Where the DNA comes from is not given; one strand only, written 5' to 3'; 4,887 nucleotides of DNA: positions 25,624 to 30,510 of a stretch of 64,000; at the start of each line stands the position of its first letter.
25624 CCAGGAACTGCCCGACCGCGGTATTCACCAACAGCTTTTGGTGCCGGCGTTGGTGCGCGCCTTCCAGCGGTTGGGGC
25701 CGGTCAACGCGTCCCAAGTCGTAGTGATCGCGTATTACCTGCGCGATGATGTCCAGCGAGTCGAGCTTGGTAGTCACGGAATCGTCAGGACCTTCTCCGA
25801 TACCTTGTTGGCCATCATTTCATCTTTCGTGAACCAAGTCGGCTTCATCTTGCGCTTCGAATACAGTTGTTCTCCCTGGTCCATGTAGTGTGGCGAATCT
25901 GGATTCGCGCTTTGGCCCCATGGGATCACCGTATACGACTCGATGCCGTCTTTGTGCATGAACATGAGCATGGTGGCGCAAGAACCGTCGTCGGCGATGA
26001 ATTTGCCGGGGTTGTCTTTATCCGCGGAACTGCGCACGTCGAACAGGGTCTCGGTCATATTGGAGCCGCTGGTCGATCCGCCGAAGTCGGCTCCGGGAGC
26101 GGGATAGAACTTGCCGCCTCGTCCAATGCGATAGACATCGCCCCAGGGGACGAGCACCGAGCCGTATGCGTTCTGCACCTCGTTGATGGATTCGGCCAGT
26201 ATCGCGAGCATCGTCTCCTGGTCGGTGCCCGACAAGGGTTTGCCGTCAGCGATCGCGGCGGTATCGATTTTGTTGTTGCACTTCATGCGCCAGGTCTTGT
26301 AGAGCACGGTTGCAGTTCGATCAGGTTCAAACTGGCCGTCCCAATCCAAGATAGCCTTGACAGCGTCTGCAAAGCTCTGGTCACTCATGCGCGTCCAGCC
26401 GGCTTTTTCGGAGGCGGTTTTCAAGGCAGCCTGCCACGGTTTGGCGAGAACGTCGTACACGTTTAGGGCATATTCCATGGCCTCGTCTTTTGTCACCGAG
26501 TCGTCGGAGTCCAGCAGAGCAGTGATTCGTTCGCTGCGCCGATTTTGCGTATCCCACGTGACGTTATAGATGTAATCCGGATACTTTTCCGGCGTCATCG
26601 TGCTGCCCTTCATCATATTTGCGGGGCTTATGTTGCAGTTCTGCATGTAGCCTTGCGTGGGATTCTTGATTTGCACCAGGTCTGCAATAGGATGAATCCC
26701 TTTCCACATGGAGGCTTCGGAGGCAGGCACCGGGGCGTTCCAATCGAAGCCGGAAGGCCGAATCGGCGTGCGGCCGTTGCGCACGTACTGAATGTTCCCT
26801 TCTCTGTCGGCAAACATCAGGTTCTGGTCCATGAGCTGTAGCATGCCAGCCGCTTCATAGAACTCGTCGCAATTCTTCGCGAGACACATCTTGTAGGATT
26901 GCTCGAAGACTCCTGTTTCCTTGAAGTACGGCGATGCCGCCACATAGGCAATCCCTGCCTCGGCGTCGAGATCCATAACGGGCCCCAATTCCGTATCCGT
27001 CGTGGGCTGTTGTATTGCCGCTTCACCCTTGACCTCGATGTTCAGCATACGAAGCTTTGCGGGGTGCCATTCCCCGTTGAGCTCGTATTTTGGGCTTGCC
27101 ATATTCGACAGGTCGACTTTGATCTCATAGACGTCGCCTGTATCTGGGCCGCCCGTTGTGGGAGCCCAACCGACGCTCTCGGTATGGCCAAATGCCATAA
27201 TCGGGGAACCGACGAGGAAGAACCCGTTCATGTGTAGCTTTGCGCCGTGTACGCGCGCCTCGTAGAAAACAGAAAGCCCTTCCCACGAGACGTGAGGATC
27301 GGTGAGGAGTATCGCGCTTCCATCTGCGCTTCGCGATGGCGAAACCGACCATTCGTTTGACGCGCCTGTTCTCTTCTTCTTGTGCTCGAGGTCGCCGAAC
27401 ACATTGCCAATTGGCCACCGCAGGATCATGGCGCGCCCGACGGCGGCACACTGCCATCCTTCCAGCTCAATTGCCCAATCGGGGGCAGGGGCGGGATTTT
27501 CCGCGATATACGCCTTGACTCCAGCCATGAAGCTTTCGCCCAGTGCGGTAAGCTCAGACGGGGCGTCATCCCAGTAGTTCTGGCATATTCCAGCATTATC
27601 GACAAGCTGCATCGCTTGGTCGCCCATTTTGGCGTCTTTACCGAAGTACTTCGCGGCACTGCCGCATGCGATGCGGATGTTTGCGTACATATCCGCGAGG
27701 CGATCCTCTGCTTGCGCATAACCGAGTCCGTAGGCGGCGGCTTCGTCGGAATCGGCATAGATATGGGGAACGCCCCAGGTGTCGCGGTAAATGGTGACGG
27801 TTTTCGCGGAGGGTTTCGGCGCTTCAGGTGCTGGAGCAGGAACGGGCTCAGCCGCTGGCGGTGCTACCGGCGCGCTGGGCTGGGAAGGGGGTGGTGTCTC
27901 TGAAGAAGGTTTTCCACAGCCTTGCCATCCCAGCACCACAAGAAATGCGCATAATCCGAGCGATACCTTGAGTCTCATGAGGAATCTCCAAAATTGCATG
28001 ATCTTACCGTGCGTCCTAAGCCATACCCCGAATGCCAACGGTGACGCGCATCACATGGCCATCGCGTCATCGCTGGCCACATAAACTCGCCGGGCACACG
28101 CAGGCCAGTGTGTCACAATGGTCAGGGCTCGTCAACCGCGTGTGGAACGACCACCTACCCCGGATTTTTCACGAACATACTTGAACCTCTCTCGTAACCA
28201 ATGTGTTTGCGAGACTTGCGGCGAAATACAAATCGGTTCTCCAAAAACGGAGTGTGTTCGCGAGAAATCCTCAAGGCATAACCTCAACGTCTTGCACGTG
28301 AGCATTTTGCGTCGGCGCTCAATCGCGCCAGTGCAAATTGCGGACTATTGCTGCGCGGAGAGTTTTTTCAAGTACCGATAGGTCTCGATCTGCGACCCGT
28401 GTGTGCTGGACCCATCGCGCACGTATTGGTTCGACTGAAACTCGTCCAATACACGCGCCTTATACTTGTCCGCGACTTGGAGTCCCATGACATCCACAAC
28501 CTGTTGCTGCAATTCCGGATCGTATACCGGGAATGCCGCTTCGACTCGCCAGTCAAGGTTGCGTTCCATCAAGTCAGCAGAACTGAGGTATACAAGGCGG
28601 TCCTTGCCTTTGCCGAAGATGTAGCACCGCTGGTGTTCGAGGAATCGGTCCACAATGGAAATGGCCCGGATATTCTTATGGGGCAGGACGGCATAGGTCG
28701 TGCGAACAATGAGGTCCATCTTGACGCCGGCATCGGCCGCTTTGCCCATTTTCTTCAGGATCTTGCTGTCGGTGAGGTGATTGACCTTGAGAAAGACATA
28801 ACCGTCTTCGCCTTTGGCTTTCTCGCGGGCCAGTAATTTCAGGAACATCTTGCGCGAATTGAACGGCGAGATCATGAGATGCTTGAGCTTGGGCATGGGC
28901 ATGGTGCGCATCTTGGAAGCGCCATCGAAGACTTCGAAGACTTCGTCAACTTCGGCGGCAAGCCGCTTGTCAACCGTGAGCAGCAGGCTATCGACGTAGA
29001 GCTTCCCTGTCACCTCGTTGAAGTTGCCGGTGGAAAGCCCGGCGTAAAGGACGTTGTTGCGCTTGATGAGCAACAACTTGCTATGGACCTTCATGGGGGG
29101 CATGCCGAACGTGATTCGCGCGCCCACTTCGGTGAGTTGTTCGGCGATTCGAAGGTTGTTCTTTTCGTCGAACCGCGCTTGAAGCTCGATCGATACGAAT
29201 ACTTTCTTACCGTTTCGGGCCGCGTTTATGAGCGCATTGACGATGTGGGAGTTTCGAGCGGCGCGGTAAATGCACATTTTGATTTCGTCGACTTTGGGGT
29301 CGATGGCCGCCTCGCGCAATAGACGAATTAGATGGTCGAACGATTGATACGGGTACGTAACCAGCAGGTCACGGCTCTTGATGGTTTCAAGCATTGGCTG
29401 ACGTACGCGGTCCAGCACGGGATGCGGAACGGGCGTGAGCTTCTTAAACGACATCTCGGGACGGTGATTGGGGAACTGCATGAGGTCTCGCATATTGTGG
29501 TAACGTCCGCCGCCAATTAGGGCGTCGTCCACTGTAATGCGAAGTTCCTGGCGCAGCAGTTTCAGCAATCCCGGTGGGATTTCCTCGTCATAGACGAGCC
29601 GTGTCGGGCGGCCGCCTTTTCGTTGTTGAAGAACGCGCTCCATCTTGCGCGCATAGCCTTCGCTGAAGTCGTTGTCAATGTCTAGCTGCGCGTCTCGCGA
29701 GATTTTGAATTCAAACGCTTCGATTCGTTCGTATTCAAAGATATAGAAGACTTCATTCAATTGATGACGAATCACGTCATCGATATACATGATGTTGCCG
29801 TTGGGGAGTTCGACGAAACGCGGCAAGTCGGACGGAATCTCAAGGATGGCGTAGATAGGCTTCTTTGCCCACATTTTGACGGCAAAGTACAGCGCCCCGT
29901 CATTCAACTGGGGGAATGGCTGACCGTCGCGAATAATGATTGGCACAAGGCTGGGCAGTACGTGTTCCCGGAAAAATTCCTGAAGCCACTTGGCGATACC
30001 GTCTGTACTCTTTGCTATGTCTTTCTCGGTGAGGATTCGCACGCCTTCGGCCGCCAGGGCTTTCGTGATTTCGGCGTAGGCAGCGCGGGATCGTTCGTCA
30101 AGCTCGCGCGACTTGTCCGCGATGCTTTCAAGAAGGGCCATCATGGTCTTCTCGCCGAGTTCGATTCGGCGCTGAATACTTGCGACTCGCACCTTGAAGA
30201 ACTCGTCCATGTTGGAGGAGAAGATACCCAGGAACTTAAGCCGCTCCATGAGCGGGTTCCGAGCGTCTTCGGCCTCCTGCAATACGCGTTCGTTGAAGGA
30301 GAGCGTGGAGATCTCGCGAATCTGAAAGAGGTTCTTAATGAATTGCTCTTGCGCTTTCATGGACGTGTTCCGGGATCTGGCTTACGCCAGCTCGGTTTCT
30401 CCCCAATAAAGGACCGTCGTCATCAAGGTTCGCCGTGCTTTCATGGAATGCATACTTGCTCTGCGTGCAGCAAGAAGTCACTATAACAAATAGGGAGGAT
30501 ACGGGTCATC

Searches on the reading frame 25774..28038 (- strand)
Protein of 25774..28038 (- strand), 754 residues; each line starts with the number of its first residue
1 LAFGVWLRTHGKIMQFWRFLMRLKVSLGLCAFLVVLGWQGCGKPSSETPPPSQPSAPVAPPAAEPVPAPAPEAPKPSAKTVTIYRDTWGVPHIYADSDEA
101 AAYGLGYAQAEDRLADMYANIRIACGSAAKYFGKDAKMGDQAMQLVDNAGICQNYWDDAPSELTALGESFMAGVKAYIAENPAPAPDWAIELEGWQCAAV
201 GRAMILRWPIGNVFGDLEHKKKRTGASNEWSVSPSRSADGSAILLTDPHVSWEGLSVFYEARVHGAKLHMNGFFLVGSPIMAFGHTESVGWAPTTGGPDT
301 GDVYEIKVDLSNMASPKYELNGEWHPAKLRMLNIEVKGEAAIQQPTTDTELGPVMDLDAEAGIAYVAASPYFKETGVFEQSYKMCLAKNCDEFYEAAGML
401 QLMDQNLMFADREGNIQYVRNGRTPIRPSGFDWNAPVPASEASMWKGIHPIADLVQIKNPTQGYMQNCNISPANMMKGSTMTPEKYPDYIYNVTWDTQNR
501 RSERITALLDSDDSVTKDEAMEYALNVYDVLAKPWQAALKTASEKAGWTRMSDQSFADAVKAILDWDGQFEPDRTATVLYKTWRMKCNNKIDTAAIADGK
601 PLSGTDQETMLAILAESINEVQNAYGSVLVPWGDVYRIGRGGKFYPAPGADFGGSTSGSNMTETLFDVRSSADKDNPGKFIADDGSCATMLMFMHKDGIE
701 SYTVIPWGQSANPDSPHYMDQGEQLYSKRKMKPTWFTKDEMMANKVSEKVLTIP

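Call 56: search_protein_families(library=pfam, proteins=[window:25774-28038:-], max_evalue=0.00001)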
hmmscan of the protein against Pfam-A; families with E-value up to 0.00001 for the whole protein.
window:25774-28038:- (754 aa): 1 family
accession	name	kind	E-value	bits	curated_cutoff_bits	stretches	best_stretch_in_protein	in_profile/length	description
PF01804.23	Penicil_amidase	-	1.7e-112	378.1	21.3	1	80-741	1-673/675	Penicillin amidase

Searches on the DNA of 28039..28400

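Call 88: search_rna_families(source=window, start=28039, end=28400, threshold=evalue, max_evalue=1)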
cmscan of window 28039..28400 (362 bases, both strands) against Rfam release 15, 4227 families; matches with E-value up to 1: 0.
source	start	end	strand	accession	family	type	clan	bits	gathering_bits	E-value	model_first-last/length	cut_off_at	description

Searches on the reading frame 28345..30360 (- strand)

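Call 56: search_protein_families(library=pfam, proteins=[window:28345-30360:-], max_evalue=0.00001)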
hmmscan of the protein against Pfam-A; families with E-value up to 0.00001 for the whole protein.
window:28345-30360:- (671 aa): 5 families
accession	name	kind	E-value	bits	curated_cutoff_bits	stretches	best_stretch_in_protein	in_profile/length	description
PF17941.7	PP_kinase_C_1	-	8.4e-60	201.6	25.7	1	323-482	2-165/167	Polyphosphate kinase C-terminal domain 1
PF02503.22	PP_kinase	-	3.4e-47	160.9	31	1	124-296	4-183/183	Polyphosphate kinase middle domain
PF13090.12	PP_kinase_C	-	9.5e-46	155.8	25.8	1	495-654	1-169/172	Polyphosphate kinase C-terminal domain 2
PF13089.11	PP_kinase_N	-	1.1e-29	103.3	23.8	1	14-109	3-106/107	Polyphosphate kinase N-terminal domain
PF13091.12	PLDc_2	-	1.7e-13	51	27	1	352-476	9-129/132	PLD-like domain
